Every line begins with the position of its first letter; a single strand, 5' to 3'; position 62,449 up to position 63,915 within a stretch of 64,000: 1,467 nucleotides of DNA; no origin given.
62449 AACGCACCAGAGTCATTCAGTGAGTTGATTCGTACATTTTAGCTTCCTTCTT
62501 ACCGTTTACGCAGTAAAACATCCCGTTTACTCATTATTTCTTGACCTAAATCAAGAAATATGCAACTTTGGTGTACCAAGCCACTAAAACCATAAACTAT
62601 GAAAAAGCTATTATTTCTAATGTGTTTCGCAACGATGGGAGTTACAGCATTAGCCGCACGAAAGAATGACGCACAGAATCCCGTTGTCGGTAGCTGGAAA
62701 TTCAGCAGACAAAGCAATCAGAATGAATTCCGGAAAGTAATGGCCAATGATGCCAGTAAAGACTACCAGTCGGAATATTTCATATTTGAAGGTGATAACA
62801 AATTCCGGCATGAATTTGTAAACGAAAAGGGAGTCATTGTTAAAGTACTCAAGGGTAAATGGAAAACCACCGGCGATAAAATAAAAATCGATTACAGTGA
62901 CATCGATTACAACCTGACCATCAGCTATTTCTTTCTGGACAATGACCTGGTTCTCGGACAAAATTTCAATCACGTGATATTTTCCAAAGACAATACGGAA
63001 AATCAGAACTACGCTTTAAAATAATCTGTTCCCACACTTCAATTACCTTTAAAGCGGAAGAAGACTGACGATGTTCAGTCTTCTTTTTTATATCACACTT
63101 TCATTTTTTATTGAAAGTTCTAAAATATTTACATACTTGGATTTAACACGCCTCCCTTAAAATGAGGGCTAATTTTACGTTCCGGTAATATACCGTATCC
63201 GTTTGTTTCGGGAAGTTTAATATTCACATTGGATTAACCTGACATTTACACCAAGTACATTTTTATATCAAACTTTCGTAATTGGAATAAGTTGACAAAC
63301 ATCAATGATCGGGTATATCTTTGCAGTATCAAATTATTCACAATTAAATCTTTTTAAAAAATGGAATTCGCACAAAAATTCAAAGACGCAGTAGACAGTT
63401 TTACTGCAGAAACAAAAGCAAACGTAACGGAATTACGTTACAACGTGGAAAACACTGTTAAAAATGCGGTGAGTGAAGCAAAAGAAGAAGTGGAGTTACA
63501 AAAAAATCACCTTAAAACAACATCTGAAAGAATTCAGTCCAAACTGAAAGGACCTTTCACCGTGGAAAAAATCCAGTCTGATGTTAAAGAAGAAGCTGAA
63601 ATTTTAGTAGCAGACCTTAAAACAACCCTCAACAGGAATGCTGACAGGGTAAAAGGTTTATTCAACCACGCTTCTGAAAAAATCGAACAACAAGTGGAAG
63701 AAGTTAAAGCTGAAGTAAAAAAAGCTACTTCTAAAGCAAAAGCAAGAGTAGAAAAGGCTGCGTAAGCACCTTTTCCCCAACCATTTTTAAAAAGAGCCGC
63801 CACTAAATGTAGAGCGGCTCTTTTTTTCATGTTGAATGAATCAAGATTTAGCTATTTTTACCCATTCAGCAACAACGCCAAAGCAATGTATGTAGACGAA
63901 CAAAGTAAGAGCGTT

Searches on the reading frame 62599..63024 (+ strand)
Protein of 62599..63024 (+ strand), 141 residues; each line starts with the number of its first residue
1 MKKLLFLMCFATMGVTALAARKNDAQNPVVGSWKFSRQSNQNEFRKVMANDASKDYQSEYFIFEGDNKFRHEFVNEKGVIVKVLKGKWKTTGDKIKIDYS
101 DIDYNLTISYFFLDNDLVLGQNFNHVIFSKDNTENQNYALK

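Call 14: search_protein_families(library=pfam, proteins=[window:62599-63024:+], max_evalue=0.01)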
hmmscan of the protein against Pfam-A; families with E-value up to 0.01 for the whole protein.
window:62599-63024:+ (141 aa): 1 family
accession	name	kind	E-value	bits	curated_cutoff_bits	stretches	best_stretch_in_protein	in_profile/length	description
PF13648.12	Lipocalin_4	-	2.3e-05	25.7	22.4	1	30-118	2-88/89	Lipocalin-like domain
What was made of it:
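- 62599..63024 (+): Target gene: a 141-aa protein with a signal-peptide-like N-terminus and a Lipocalin_4 domain. It is monocistronic, with its own terminator at about 63057-63090. Pfam PF13648, E 2.3e-5 (call 14).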

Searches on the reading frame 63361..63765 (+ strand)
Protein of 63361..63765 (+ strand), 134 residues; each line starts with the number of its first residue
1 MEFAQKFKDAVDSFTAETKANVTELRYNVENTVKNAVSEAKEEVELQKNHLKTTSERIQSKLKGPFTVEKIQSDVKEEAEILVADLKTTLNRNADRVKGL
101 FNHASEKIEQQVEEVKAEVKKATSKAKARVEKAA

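Call 14: search_protein_families(library=pfam, proteins=[window:63361-63765:+], max_evalue=0.01)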
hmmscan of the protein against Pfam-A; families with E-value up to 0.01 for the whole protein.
window:63361-63765:+ (134 aa): 2 families
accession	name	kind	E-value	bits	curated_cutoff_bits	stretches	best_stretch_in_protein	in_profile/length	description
PF01442.23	Apolipoprotein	-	1.9e-06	28.1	90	1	67-133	24-89/190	Apolipoprotein A1/A4/E domain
PF03179.20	V-ATPase_G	-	0.0035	18.3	28.6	1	16-97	12-93/105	Vacuolar (H+)-ATPase G subunit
